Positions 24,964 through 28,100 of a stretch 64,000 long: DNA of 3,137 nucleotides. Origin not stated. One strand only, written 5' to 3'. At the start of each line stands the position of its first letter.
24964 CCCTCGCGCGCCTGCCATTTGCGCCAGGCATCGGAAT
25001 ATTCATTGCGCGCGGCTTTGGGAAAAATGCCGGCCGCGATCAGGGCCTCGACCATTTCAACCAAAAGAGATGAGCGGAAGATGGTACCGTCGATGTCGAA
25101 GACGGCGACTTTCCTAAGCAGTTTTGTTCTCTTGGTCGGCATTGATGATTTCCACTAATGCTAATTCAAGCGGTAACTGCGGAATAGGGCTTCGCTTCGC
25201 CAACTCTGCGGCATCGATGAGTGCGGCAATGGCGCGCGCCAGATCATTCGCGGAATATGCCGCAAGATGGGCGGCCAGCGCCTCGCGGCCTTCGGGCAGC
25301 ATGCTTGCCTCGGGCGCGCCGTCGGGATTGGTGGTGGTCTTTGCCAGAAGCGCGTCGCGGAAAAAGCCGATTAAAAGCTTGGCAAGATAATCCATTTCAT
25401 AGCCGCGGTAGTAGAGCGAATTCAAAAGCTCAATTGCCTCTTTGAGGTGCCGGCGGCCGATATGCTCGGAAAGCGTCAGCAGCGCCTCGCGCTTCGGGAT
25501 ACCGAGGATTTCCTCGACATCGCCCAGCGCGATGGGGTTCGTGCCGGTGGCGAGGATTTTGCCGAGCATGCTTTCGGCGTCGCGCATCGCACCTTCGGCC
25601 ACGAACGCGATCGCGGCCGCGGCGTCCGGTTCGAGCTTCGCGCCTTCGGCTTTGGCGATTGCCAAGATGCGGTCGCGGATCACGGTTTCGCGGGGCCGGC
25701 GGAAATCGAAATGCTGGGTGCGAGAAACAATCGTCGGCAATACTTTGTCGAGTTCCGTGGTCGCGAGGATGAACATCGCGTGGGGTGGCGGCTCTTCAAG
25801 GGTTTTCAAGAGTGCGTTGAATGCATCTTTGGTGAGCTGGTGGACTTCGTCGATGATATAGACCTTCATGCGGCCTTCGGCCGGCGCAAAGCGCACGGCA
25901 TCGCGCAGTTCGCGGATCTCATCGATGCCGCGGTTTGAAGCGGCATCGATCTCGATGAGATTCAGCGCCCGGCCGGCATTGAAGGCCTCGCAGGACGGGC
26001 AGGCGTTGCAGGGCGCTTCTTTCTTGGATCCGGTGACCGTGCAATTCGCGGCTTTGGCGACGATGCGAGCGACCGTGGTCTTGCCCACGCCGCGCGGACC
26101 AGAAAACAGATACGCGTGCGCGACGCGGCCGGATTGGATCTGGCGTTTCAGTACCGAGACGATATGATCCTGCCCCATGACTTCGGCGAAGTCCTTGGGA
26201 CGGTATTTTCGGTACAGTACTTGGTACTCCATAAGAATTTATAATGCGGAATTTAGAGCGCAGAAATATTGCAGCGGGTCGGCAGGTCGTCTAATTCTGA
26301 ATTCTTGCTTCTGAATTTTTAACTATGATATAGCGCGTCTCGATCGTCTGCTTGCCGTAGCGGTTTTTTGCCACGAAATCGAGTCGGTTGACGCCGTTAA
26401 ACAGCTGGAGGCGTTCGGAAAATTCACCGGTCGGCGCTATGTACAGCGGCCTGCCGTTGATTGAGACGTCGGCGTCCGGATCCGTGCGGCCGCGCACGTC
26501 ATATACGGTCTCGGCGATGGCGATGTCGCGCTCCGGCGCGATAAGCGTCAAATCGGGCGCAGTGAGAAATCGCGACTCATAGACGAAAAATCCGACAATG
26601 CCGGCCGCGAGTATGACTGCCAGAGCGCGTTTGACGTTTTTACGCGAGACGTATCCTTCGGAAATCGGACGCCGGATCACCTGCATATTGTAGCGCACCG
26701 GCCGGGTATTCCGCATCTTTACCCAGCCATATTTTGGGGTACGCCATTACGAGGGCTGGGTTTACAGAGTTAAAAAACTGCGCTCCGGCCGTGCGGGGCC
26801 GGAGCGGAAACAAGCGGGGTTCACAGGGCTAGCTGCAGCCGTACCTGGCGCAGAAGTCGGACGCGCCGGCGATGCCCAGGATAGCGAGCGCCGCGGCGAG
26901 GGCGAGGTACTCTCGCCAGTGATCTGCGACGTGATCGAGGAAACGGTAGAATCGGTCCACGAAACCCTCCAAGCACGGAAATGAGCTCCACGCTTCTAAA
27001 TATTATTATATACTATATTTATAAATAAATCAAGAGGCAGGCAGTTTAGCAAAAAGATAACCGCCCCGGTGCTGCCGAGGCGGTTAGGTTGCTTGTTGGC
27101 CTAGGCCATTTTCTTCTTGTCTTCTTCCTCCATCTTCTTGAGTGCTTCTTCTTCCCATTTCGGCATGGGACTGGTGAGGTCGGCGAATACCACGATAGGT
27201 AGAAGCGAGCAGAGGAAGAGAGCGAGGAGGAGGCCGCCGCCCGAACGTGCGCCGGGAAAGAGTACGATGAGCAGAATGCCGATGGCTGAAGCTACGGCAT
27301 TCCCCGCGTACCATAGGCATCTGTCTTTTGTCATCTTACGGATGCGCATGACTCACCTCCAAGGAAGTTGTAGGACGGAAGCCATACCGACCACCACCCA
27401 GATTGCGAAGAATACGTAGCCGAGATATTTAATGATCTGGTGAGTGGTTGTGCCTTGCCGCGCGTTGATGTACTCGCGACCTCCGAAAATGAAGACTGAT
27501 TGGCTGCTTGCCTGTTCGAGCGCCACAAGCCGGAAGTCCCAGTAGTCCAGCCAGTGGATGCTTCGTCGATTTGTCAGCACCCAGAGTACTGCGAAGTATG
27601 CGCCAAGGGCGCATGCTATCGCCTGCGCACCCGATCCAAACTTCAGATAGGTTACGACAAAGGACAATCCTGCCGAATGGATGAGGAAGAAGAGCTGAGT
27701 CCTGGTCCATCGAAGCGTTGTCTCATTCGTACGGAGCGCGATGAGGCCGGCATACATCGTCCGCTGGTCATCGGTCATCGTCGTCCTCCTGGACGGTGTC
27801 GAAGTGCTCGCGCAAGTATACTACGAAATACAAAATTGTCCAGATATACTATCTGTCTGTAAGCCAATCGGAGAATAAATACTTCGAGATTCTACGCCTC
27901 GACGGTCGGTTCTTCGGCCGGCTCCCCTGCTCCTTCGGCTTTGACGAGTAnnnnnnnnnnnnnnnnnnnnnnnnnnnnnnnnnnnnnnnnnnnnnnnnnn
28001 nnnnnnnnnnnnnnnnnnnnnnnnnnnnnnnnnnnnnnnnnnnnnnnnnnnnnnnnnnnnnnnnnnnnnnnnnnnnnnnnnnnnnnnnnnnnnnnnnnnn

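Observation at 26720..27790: AT-rich island with a consensus promoter driving a 43-codon hydrophobic Cys-containing ORF, next to two small membrane proteins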

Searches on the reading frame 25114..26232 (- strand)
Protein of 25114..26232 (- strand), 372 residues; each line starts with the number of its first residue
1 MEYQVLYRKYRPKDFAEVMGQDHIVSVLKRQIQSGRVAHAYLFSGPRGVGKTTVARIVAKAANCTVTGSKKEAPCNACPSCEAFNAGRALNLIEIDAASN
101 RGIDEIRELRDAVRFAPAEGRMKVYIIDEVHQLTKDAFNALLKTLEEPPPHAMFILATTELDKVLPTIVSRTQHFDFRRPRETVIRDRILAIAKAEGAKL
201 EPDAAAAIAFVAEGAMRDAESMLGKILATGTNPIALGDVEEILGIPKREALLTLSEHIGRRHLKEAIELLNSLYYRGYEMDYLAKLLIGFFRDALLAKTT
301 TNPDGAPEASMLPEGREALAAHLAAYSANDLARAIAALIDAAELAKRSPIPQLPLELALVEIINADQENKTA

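Call 14: find_related_loci(query=window:25114-26232:-, collection=genome_contigs, flank=6000)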
Query window:25114-26232:- (372 aa) in genome_contigs; peptide patterns used: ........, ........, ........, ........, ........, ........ (x = any residue, [..] = any of these).
600 stretches matched a pattern (row limit reached: there are more); 584 encode a relative of the query (tblastn E <= 1e-3); the best 80 are kept; 80 distinct loci.
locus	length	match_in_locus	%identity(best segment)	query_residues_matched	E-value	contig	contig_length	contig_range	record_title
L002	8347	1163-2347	68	3-364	5e-172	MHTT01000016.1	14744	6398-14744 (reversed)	MAG: Candidatus Wildermuthbacteria bacterium RIFCSPHIGHO2_01_FULL_49_22b rifcsphigho2_01_scaffold_28982, whole genome sh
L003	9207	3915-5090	68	1-371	3e-171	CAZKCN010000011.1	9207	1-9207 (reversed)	MAG TPA_asm: uncultured Candidatus Saccharibacteria bacterium isolate binchicken_co38_1275 genome assembly, contig: NODE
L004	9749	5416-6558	63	1-370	1e-158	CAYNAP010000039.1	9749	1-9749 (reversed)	MAG TPA_asm: uncultured Candidatus Saccharibacteria bacterium isolate binchicken_co38_1274 genome assembly, contig: NODE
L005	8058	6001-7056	67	1-365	5e-154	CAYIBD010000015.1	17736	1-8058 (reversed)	MAG TPA_asm: uncultured Candidatus Saccharibacteria bacterium isolate ERP119705_co19_980 genome assembly, contig: NODE_2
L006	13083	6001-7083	68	1-365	3e-151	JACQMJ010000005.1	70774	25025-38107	MAG: Candidatus Sungiibacteriota bacterium isolate NC_groundwater_1226_Ag_S-0.1um_59_124 S_p1_S3_coassembly_k141_1330587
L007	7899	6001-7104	54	1-372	1e-132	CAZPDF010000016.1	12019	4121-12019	MAG TPA_asm: uncultured Candidatus Saccharibacteria bacterium isolate SRP178908_co1_311 genome assembly, contig: NODE_38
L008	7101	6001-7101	55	1-368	6e-132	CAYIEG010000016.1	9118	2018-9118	MAG TPA_asm: uncultured Candidatus Saccharibacteria bacterium isolate ERP119705_co19_18 genome assembly, contig: NODE_85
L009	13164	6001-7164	52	1-369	2e-130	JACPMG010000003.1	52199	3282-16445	MAG: Candidatus Sungiibacteriota bacterium isolate NC_groundwater_543_Ag_S-0.1um_48_11 S35_SO-1_scaffold_94479, whole ge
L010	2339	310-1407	54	1-369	1e-136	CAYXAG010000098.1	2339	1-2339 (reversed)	MAG TPA_asm: uncultured Candidatus Saccharibacteria bacterium isolate SRP269290_co5_1 genome assembly, contig: NODE_4508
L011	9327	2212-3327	52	1-366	1e-128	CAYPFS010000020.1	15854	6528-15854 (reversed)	MAG TPA_asm: uncultured Candidatus Saccharibacteria bacterium isolate binchicken_co341_27 genome assembly, contig: NODE_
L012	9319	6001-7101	53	1-368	5e-126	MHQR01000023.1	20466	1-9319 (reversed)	MAG: Candidatus Sungbacteria bacterium RIFCSPLOWO2_01_FULL_54_21 rifcsplowo2_01_scaffold_4805, whole genome shotgun sequ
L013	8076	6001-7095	54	1-366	7e-126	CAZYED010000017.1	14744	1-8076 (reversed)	MAG TPA_asm: uncultured Candidatus Saccharibacteria bacterium isolate SRP269290_co4_70 genome assembly, contig: NODE_267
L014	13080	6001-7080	52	1-364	6e-126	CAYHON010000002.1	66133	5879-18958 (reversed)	MAG TPA_asm: uncultured Candidatus Saccharibacteria bacterium isolate ERP119705_co14_178 genome assembly, contig: NODE_2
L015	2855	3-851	69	81-363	9e-118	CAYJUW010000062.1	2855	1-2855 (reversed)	MAG TPA_asm: uncultured Candidatus Saccharibacteria bacterium isolate ERP125453_co1_301 genome assembly, contig: NODE_52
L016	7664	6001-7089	45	6-369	2e-103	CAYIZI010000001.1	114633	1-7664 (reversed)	MAG TPA_asm: uncultured Candidatus Saccharibacteria bacterium isolate ERP119705_co9_390 genome assembly, contig: NODE_69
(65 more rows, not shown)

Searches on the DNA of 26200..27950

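Call 7: search_rna_families(source=window, start=26200, end=27950, threshold=evalue, max_evalue=10, show_alignments=3)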
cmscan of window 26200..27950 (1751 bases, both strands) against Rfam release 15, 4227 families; matches with E-value up to 10: 3.
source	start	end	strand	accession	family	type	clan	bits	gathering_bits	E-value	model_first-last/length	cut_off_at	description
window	27142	27216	-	RF03565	mir-1282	Gene; miRNA;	-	18.2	107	2.7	1-101/101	no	mir-1282 microRNA precursor family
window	27120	27234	-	RF01549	TB8Cs2H1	Gene; snRNA; snoRNA; HACA-box;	-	15.1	40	10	1-65/65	no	Trypanosomatid snoRNA TB8Cs2H1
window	26827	26840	+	RF01834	fiv_FSE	Cis-reg; frameshift_element;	-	15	53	4.2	3-16/35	no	ribosomal frameshift site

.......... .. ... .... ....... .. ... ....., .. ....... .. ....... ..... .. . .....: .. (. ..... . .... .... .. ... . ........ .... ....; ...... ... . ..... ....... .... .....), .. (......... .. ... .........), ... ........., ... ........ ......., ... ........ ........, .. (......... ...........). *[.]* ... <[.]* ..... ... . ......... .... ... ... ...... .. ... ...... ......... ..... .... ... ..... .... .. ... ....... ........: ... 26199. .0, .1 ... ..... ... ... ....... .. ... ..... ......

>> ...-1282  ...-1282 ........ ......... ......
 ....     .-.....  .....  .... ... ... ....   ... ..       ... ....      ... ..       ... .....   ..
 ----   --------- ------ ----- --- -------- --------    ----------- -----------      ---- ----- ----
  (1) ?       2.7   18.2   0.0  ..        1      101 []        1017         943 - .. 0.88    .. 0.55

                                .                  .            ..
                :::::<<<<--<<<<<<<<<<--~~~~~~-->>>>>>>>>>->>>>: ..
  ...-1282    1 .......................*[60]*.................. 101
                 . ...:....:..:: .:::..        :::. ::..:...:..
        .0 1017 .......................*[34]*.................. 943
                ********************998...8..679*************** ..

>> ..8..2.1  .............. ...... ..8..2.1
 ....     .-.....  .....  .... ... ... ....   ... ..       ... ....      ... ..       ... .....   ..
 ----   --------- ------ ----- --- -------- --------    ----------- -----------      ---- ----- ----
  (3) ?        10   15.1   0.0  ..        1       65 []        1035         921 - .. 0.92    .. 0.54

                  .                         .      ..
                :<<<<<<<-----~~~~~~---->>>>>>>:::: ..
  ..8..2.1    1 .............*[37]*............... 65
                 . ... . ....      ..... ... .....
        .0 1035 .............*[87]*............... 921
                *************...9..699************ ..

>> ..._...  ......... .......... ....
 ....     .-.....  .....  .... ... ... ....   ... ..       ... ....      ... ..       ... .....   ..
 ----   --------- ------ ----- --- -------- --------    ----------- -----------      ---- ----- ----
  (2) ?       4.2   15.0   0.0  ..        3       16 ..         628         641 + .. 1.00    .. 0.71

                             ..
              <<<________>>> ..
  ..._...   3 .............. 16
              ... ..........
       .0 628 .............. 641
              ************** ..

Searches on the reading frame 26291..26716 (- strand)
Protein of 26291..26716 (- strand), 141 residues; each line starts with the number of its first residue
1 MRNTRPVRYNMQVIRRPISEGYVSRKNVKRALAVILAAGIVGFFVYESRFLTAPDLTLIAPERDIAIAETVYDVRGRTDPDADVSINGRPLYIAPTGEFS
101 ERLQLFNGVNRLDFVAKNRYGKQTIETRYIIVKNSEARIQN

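Call 9: search_protein_families(library=pfam, proteins=[window:26291-26716:-], max_evalue=1)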
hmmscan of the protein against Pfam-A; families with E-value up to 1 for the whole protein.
window:26291-26716:- (141 aa): 2 families
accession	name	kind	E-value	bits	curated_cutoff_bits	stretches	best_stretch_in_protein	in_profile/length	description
PF09136.16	Glucodextran_B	-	7.6e-10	39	27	1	54-132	1-81/83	Glucodextranase, domain B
PF10126.14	Nit_Regul_Hom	-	0.013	15.8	23.8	1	22-53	8-39/107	Uncharacterized protein, homolog of nitrogen regulatory protein PII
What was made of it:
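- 26291..26686 (-): Downstream conserved neighbour 'p141': N-terminal membrane anchor plus a Glucodextran_B-like beta domain. The true start is probably ATG 26686 (or GTG 26680), not ATG 26716. Pfam PF09136 E 7.6e-10 (call 9).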

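Call 10: search_protein_families(library=ncbifam, proteins=[window:26291-26716:-], max_evalue=1)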
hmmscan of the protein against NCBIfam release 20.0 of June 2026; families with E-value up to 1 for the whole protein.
window:26291-26716:- (141 aa): 3 families
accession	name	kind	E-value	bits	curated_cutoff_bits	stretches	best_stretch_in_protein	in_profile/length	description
TIGR00327.1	secE_euk_arch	equivalog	0.067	13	36.2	1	11-46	17-50/61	protein translocase SEC61 complex subunit gamma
NF040686.1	TcpD_dom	domain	0.11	12.4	24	1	24-46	23-45/63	TcpD family membrane protein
NF006908.0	PRK09400.1-3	equivalog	0.13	12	97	1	11-46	26-59/71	preprotein translocase subunit SecE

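Call 19: search_protein_families(library=padloc, proteins=[window:26291-26716:-], max_evalue=1)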
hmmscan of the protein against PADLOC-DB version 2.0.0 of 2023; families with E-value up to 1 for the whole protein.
window:26291-26716:- (141 aa): 0 families

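Call 20: search_protein_families(library=phrogs, proteins=[window:26291-26716:-], max_evalue=1)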
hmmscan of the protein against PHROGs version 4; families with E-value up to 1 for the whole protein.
window:26291-26716:- (141 aa): 1 family
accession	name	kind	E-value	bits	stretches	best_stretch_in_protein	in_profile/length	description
phrog_29725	-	unknown function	0.47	11.3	0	115-139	38-62/64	-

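Call 40: find_related_loci(query=A1, collection=metagenome_contigs, flank=3500)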
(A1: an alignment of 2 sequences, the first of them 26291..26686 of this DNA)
Query A1 (131 aa) in metagenome_contigs; peptide patterns used: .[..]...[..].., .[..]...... (x = any residue, [..] = any of these).
600 stretches matched a pattern (row limit reached: there are more); 8 encode a relative of the query (tblastn E <= 1e-3); 8 distinct loci.
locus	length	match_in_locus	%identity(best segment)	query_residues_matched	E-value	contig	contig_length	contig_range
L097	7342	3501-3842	56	10-123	2e-40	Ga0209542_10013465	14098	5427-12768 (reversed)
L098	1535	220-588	56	1-123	6e-40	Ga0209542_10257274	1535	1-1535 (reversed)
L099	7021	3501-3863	51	3-123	3e-39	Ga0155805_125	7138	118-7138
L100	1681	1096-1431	50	8-119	2e-35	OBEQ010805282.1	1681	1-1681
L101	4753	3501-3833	53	12-122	8e-33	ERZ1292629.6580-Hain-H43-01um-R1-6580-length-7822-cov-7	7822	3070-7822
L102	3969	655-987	53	12-122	8e-33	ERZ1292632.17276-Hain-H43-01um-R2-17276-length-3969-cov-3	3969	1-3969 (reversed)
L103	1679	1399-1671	60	32-122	1e-31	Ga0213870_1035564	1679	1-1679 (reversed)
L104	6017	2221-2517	36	32-129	6e-21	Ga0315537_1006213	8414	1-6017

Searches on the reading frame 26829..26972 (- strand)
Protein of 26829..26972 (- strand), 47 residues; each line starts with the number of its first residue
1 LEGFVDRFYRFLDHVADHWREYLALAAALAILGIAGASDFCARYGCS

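Call 9: search_protein_families(library=pfam, proteins=[window:26829-26972:-], max_evalue=1)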
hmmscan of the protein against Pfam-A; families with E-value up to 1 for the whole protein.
window:26829-26972:- (47 aa): 0 families

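Call 10: search_protein_families(library=ncbifam, proteins=[window:26829-26972:-], max_evalue=1)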
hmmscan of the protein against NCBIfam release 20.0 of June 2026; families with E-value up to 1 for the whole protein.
window:26829-26972:- (47 aa): 0 families

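Call 11: find_homologous_proteins(query=window:26832-26972:-, max_evalue=10)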
Query seq(47 aa) (47 aa): 1 proteins with E <= 10 among 1 candidates.
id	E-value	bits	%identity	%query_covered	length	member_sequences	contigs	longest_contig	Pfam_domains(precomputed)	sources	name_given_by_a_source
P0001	3.0e-24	100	98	100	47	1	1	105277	-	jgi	-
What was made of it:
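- Tried and rejected: Only the peptide itself was found (call 11).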

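Call 13: find_encoding_contigs(protein=P0001, flank=10000)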
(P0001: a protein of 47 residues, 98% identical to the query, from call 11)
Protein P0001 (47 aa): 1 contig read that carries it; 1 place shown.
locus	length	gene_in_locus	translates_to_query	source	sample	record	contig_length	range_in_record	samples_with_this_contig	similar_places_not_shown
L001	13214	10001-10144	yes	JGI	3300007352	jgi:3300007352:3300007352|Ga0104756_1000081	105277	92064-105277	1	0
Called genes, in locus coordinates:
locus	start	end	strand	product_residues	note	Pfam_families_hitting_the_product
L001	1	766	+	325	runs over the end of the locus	PF10648:Gmad2, PF10646:Germane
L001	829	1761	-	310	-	PF12146:Hydrolase_4 (faint), PF00561:Abhydrolase_1 (faint), PF02129:Peptidase_S15 (faint), PF00326:Peptidase_S9 (weak)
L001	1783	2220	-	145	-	-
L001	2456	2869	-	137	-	-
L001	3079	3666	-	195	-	PF00578:AhpC-TSA, PF08534:Redoxin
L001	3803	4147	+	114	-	-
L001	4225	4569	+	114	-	-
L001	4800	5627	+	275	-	PF00730:HhH-GPD, PF00633:HHH (weak)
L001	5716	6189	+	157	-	-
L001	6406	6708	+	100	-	-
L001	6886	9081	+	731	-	PF13491:FtsK_4TM, PF17854:FtsK_alpha, PF01580:FtsK_SpoIIIE, PF09397:FtsK_gamma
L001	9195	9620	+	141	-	PF24838:8xMP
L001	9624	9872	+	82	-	-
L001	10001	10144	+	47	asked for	-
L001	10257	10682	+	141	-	PF09136:Glucodextran_B (weak)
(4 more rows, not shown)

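Call 19: search_protein_families(library=padloc, proteins=[window:26829-26972:-], max_evalue=1)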
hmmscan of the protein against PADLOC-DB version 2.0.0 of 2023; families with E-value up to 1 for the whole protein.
window:26829-26972:- (47 aa): 0 families

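Call 20: search_protein_families(library=phrogs, proteins=[window:26829-26972:-], max_evalue=1)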
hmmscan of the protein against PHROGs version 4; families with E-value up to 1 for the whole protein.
window:26829-26972:- (47 aa): 2 families
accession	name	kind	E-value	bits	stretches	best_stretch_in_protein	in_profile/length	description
phrog_3022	-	DNA, RNA and nucleotide metabolism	0.44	9.9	1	3-34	360-391/788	DNA primase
phrog_19384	-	unknown function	0.48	11.8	1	1-45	27-74/96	-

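Call 30: search_protein_representatives(protein=window:26832-26972:-)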
Query: 47 residues. Proteins with E-value up to 0.001 (for the whole library): 2; up to 1e-10: 1; up to 1e-30: 0. The best 2 are listed.
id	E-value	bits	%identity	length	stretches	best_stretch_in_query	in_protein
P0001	9.5e-25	100.2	98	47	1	1-47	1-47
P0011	4.1e-06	42.5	54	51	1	10-46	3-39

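Call 33: find_encoding_contigs(protein=P0011, flank=6000)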
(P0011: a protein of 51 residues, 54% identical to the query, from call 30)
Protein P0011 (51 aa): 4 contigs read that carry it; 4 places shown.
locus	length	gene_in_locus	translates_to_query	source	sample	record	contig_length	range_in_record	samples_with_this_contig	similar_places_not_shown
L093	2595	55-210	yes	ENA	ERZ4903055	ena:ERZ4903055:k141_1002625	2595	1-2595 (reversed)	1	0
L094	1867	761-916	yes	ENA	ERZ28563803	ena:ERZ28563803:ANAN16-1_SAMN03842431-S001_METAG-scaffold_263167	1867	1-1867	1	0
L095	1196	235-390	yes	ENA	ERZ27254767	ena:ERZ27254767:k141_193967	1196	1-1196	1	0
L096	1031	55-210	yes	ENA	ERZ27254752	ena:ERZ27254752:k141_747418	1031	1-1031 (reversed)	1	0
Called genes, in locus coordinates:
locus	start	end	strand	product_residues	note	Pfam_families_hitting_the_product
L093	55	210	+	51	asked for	-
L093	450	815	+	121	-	PF09136:Glucodextran_B (weak)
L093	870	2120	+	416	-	PF05496:RuvB_N (weak), PF13177:DNA_pol3_delta2, PF13191:AAA_16 (faint), PF13401:AAA_22 (faint), PF00004:AAA (faint), PF13177:DNA_pol3_delta2, PF22608:DNAX_ATPase_lid (weak), PF12169:DNA_pol3_gamma3, +1 more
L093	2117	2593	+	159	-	?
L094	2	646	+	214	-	?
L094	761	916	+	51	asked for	-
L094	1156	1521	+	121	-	PF09136:Glucodextran_B (weak)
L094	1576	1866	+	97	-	?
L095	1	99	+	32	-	?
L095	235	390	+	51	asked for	-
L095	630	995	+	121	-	PF09136:Glucodextran_B (weak)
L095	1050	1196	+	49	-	?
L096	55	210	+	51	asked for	-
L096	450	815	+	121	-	PF09136:Glucodextran_B (weak)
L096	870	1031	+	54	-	?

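Call 34: list_cluster_members(proteins=[P0011, P0001])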
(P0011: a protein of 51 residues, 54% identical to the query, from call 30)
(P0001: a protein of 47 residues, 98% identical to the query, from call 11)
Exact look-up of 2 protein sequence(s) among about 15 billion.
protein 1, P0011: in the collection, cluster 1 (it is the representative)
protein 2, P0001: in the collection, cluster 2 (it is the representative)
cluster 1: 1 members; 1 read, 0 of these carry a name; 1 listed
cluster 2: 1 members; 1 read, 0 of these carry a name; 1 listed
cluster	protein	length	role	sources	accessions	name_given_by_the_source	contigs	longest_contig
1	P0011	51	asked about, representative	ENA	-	-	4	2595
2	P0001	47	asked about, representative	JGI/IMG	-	-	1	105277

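Call 66: predict_structure(alignment_id=A5)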
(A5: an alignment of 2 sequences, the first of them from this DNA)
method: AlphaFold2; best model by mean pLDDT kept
length: 43 residues; sequences in the alignment: 2
mean_pLDDT: 83.5   pTM: 0.38
mean pLDDT of the five models: 83.5, 80.6, 80.2, 79.8, 77.8
residues with pLDDT >= 90: 0; 70-90: 41; 50-70: 2; < 50: 0
segments of 3 or more residues with pLDDT < 50: none
pLDDT, mean of each block of 10 residues (from residue 1): 81 85 89 83 70
secondary structure, 60 per line:
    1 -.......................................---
elements in order: H2-40
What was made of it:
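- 26829..26960 (-): Coding sequence of the 43-aa peptide (GTG start, TAG stop): N-terminal amphipathic helix, one hydrophobic helix (residues 19-37), C-terminal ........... AF2 predicts a helix over residues 2-40 (call 66).
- AF2 predicts one helix, pLDDT 83 (call 66).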

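Call 71: find_related_loci(query=A5, collection=viral_contigs, flank=3000)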
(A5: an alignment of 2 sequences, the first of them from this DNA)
Query A5 (43 aa) in viral_contigs; peptide patterns used: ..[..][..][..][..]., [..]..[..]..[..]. (x = any residue, [..] = any of these).
52 stretches matched a pattern, but none encodes a relative of the query by tblastn (E <= 1e-3).
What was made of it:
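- No relative was found in viral contigs either (call 71).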
